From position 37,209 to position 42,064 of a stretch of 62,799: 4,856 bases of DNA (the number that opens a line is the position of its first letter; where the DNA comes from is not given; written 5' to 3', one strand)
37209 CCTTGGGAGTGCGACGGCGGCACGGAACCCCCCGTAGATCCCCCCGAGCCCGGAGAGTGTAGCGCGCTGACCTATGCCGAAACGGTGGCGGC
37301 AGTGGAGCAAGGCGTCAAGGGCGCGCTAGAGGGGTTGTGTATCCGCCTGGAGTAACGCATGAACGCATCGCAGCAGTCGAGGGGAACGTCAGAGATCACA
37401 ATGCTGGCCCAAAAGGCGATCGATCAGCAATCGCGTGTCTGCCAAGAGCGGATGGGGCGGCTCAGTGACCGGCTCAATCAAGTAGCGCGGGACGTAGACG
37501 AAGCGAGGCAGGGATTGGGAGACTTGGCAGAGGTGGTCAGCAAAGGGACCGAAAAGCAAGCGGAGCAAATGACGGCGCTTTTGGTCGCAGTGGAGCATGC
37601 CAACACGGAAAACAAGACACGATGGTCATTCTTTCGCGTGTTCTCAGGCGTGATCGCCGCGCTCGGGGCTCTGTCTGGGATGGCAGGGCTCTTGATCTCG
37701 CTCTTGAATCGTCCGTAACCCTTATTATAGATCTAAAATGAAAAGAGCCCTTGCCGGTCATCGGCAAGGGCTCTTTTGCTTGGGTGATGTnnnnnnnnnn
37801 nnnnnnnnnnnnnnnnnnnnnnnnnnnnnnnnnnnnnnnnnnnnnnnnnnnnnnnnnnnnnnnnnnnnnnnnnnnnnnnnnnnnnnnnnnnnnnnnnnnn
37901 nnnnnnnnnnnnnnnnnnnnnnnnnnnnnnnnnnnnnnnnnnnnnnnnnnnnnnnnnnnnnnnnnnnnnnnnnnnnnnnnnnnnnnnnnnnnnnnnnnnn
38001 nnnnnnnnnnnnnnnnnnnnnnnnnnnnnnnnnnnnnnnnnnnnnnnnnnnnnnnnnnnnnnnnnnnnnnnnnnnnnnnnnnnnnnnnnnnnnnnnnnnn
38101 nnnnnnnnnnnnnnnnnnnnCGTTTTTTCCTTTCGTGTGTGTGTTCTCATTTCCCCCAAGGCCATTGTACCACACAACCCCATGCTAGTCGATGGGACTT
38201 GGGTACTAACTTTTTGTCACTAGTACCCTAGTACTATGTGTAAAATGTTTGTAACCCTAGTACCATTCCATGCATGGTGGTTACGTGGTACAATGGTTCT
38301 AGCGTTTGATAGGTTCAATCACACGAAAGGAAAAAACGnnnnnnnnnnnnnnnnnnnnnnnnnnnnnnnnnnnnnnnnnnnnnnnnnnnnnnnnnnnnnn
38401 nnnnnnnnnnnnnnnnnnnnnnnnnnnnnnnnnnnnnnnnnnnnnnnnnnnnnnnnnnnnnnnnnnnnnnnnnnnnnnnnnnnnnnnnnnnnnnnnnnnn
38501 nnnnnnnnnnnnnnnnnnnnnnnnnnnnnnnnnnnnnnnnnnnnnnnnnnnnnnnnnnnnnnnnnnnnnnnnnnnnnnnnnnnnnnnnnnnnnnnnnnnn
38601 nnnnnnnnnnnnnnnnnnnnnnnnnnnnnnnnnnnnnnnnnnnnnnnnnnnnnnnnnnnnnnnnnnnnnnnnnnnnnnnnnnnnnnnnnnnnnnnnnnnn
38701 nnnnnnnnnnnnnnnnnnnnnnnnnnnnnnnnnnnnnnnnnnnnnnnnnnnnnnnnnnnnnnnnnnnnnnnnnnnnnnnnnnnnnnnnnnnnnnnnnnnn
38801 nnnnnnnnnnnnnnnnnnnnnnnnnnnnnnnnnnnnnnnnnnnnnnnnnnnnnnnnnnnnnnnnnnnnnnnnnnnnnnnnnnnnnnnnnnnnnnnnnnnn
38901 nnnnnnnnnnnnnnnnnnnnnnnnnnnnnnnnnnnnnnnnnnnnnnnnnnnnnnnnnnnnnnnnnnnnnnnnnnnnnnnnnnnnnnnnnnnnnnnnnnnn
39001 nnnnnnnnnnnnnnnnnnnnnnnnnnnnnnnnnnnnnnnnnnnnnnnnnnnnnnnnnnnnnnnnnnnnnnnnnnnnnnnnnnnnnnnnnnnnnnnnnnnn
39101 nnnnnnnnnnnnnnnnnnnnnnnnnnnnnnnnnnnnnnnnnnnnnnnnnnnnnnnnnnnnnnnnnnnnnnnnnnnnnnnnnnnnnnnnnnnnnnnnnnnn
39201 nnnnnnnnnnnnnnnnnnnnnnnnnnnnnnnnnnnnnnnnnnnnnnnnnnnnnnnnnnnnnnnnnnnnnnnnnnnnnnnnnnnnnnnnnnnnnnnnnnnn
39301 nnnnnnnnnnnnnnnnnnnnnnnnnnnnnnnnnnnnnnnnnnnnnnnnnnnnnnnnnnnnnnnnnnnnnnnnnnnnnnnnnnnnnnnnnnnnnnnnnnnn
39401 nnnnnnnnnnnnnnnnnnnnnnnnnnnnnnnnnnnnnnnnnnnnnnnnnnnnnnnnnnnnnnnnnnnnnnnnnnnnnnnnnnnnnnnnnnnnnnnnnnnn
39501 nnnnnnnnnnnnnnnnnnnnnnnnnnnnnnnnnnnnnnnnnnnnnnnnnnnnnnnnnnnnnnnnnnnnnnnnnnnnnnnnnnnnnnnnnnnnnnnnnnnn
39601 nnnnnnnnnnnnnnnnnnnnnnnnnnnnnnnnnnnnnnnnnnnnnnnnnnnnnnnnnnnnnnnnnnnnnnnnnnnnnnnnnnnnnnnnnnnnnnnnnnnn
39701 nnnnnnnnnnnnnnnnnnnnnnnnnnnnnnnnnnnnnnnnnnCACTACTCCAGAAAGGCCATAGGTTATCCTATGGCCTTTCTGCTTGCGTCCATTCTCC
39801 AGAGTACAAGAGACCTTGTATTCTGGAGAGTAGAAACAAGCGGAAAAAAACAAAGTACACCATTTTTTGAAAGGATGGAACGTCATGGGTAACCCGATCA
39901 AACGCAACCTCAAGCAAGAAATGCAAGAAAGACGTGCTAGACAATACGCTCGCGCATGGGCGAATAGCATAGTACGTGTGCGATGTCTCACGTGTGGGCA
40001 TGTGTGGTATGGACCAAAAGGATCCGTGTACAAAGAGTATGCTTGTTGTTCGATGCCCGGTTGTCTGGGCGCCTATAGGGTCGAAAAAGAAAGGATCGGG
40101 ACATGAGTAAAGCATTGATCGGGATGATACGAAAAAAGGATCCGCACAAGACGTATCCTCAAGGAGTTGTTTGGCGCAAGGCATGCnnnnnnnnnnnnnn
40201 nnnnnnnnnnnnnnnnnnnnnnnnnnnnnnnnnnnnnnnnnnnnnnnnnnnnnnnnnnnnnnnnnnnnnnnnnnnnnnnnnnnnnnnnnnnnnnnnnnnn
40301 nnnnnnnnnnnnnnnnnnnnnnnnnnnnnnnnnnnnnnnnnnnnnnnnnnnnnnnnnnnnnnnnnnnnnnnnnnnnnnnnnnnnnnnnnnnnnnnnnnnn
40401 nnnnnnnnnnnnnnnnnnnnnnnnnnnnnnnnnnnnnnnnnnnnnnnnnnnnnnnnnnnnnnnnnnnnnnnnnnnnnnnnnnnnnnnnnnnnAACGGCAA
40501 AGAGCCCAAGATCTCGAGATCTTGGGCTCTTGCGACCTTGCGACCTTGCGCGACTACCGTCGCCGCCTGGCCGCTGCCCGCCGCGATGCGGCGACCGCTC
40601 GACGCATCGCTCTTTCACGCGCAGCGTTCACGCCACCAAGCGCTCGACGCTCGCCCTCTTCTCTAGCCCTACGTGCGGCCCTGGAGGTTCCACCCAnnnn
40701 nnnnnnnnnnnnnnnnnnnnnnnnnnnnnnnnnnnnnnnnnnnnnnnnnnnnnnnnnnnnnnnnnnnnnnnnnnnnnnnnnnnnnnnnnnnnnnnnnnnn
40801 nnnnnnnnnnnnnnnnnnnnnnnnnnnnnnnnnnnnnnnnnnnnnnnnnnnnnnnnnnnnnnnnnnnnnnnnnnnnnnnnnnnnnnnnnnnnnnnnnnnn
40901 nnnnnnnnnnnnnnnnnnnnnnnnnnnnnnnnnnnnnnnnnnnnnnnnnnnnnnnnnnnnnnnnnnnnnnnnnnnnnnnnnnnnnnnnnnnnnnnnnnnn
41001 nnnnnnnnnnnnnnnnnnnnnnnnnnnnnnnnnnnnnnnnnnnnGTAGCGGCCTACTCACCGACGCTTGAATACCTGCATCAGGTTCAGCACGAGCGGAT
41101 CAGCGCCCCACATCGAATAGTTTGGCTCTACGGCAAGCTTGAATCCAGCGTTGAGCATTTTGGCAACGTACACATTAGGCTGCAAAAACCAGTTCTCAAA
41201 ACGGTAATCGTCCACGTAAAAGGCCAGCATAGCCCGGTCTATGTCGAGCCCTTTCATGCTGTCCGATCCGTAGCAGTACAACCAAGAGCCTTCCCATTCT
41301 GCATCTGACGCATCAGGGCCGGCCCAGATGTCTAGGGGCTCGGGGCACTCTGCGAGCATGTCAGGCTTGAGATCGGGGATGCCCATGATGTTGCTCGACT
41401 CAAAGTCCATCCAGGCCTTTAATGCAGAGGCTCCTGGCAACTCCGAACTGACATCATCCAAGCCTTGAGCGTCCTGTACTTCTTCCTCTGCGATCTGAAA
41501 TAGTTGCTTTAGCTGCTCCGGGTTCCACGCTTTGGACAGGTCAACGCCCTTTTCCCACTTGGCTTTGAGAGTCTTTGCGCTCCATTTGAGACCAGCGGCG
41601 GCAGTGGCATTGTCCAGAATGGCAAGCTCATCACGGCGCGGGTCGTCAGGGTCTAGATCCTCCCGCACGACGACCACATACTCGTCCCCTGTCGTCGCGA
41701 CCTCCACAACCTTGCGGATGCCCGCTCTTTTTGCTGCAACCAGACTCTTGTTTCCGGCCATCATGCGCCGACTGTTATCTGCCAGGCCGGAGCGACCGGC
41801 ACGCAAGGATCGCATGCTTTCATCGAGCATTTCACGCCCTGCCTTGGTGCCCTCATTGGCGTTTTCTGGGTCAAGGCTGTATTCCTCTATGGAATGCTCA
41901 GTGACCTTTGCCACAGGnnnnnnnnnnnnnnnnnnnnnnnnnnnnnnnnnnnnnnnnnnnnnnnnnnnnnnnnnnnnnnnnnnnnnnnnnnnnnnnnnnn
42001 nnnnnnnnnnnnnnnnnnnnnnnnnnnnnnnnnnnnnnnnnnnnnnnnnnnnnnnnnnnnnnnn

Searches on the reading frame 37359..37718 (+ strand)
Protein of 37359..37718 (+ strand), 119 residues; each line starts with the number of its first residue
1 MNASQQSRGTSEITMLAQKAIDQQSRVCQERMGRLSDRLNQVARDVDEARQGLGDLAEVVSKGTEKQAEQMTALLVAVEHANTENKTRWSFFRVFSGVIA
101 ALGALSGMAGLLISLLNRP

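Call 66: search_protein_families(library=phrogs, proteins=[window:37359-37718:+], max_evalue=0.01)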
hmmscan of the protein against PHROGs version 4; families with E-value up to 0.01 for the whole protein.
window:37359-37718:+ (119 aa): 1 family
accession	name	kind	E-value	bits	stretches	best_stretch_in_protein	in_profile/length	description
phrog_15345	-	unknown function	0.0036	18.1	1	50-79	38-67/68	-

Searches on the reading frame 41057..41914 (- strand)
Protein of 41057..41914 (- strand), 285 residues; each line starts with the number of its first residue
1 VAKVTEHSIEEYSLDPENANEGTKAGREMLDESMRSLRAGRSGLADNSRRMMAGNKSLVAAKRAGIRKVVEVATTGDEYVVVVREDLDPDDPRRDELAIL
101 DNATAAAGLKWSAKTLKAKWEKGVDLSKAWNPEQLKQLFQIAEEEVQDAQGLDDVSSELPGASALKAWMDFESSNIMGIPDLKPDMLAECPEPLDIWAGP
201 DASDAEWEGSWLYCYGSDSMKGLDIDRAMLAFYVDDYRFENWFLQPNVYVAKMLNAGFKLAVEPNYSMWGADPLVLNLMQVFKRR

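Call 37: search_protein_families(library=pfam, proteins=[window:41057-41914:-], max_evalue=0.05)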
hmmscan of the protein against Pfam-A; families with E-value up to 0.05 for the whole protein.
window:41057-41914:- (285 aa): 1 family
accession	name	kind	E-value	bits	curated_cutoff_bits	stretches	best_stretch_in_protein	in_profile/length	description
PF14386.11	DUF4417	-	1.3e-12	48.1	28.9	1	227-285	35-91/183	Domain of unknown function (DUF4417)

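Call 63: search_protein_families(library=phrogs, proteins=[window:41057-41914:-], max_evalue=0.01)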
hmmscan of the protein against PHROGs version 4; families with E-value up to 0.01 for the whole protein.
window:41057-41914:- (285 aa): 4 families
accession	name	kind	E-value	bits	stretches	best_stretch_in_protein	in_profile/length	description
phrog_940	-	DNA, RNA and nucleotide metabolism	1.4e-24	88.1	1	3-285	5-261/388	nuclease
phrog_8680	-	unknown function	4.9e-05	23.5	1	227-283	59-113/221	-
phrog_620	-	DNA, RNA and nucleotide metabolism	0.0065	17.6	1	3-118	8-110/217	ParB-like partition protein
phrog_8071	-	DNA, RNA and nucleotide metabolism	0.01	16.1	0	13-149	16-140/389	ParB-like partition protein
